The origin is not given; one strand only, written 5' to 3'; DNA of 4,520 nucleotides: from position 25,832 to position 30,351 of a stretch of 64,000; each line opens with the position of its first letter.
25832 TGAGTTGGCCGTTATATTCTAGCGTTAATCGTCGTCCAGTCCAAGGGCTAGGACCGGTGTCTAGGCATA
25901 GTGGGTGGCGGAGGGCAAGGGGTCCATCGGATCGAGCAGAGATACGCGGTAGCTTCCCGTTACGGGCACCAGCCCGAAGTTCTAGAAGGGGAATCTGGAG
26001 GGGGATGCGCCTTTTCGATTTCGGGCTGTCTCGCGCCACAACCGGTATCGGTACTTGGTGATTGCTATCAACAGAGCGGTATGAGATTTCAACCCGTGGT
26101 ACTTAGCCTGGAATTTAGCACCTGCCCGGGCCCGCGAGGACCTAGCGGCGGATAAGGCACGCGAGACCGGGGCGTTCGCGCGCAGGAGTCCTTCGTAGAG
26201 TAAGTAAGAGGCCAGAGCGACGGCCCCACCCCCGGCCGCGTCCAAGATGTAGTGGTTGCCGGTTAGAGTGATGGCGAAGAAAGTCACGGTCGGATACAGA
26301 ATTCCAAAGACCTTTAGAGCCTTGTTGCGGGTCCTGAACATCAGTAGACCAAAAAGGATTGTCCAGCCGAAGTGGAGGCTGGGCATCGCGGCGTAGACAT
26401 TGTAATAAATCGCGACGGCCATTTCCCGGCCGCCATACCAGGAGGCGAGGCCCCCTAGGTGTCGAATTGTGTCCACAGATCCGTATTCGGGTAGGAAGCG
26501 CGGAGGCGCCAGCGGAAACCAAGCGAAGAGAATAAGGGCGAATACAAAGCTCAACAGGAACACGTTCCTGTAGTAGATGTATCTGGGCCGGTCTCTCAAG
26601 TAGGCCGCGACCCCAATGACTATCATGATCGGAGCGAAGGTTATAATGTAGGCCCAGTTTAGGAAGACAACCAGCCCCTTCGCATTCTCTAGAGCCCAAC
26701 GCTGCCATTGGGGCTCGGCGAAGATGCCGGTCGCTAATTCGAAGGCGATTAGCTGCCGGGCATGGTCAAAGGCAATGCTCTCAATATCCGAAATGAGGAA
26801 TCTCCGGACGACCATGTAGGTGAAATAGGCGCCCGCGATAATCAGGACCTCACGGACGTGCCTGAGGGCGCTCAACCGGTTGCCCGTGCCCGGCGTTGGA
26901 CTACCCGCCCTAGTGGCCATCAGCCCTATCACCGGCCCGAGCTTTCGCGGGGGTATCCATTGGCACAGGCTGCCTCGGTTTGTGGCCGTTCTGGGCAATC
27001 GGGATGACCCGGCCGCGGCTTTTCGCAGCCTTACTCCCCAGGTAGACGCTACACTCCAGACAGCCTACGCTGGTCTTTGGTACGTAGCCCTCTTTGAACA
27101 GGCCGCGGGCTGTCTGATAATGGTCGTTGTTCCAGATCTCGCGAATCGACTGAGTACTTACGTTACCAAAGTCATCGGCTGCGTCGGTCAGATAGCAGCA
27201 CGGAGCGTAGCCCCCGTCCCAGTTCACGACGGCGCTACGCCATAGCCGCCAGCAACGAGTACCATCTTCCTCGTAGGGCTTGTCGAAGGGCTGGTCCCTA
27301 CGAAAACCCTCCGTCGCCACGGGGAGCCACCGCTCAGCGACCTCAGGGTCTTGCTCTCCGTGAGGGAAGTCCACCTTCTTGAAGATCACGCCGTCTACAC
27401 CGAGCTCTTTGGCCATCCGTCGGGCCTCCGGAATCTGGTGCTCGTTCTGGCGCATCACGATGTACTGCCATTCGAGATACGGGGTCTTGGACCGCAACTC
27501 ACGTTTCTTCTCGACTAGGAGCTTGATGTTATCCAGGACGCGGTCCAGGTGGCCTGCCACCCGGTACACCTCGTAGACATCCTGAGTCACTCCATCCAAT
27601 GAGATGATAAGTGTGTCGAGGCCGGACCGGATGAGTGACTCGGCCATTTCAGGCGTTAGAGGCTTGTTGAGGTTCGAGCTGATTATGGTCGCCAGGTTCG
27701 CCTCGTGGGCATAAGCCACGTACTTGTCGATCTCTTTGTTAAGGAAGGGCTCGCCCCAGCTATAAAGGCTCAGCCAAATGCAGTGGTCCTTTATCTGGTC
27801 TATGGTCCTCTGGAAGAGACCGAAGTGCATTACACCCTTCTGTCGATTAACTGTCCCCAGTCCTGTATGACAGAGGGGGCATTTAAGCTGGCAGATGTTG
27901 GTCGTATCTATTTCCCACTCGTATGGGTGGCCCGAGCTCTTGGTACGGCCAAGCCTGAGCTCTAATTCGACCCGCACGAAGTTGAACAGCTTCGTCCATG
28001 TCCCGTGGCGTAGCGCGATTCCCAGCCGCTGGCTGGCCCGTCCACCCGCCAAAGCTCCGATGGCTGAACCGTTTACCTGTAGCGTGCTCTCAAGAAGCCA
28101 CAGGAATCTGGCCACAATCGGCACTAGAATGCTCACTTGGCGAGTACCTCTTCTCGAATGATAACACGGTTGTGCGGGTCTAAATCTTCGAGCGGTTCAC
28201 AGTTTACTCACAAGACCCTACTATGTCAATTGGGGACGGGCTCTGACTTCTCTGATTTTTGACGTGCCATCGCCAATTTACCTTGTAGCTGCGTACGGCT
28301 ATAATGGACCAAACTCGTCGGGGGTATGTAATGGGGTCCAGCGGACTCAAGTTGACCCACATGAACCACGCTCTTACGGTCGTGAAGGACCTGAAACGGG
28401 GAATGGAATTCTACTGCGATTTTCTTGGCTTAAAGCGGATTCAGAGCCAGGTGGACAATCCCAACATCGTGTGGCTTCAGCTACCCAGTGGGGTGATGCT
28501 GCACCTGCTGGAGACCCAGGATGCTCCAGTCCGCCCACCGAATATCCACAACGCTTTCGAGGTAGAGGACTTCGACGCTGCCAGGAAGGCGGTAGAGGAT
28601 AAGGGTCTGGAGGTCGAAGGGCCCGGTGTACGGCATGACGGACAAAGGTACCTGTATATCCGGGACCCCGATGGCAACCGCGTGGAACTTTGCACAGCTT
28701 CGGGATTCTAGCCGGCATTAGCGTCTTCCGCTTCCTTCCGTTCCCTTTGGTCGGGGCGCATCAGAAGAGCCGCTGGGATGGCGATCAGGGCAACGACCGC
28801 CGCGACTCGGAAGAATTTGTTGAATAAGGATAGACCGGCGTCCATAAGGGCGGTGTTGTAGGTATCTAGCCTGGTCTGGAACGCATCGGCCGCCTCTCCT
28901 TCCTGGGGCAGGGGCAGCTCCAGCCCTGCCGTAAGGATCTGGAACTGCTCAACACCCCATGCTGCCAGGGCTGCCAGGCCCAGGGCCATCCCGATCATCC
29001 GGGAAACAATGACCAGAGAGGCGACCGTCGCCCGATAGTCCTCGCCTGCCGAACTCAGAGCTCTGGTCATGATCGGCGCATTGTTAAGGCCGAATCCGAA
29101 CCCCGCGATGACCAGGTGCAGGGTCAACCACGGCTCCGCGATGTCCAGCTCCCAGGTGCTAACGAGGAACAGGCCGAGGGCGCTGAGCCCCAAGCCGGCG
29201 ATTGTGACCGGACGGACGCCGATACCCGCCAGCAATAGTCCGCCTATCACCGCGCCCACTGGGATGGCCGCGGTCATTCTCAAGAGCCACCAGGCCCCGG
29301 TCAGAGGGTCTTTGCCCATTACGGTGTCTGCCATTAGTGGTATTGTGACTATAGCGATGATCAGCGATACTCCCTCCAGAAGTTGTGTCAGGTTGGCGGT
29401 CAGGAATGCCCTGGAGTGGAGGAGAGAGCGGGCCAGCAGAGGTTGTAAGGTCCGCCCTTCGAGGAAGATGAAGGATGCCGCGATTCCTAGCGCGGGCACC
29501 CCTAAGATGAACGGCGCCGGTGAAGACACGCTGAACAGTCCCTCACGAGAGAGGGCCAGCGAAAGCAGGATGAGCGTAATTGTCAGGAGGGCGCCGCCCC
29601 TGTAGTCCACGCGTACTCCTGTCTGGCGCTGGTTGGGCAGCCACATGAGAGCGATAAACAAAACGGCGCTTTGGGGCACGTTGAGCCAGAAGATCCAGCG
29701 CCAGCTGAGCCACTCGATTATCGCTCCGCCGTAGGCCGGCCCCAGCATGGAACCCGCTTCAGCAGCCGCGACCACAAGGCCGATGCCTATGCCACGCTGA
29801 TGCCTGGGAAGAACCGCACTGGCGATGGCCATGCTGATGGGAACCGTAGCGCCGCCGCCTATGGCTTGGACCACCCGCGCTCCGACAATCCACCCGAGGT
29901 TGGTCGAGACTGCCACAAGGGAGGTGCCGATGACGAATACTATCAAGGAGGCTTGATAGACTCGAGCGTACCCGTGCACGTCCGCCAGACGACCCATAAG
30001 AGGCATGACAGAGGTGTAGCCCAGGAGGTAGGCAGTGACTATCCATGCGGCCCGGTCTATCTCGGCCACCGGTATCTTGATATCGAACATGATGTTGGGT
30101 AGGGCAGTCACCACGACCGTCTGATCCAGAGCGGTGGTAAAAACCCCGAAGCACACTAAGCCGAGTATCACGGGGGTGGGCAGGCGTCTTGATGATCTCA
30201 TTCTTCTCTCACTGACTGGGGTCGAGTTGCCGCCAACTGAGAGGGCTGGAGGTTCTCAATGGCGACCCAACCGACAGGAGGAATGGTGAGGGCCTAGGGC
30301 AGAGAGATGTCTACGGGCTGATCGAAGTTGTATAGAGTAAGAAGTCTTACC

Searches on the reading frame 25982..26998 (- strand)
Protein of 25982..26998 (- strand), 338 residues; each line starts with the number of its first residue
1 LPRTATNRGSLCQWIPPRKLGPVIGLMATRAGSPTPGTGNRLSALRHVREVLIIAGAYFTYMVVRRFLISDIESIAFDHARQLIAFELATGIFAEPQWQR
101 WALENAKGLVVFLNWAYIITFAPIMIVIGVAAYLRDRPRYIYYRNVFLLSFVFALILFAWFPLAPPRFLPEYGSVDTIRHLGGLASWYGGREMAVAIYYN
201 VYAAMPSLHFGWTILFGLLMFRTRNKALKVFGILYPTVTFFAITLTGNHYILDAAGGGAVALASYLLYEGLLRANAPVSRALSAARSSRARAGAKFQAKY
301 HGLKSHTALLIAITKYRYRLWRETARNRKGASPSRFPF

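Call 50: search_protein_families(library=pfam, proteins=[window:25982-26998:-], max_evalue=0.00001)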
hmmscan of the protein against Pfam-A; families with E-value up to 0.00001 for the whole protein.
window:25982-26998:- (338 aa): 1 family
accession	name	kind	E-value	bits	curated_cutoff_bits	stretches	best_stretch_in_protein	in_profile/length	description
PF14378.12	PAP2_3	-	8.5e-40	137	27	1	81-267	1-190/190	PAP2 superfamily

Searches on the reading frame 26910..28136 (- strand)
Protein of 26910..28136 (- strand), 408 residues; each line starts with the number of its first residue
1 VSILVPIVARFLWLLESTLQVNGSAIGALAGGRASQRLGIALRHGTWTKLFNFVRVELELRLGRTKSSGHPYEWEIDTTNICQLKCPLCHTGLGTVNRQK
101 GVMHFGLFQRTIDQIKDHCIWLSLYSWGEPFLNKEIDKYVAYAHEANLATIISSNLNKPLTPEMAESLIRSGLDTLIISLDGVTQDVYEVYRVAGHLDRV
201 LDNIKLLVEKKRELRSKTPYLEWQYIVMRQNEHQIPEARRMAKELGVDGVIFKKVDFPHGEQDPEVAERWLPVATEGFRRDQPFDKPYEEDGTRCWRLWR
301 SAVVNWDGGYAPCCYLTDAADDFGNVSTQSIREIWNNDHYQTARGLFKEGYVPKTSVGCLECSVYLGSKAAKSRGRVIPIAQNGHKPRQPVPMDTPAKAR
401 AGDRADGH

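Call 51: search_protein_families(library=pfam, proteins=[window:26910-28136:-], max_evalue=0.00001)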
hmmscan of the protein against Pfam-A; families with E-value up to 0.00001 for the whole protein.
window:26910-28136:- (408 aa): 2 families
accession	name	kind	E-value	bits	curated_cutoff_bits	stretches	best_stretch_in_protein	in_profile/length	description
PF13186.11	SPASM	-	1.1e-13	51.7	21.5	1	295-349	1-54/67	Iron-sulfur cluster-binding domain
PF04055.27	Radical_SAM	-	1.4e-13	51.8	29.5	1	78-211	3-140/166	Radical SAM superfamily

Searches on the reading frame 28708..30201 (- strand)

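Call 51: search_protein_families(library=pfam, proteins=[window:28708-30201:-], max_evalue=0.00001)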
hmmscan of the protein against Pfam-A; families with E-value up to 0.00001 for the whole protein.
window:28708-30201:- (497 aa): 2 families
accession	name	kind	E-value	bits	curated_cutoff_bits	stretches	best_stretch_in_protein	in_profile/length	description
PF07690.21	MFS_1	-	5.2e-45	154.3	33.4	1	16-408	1-346/347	Major Facilitator Superfamily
PF00083.30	Sugar_tr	-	8.5e-08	31.9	22.3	1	51-190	48-193/452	Sugar (and other) transporter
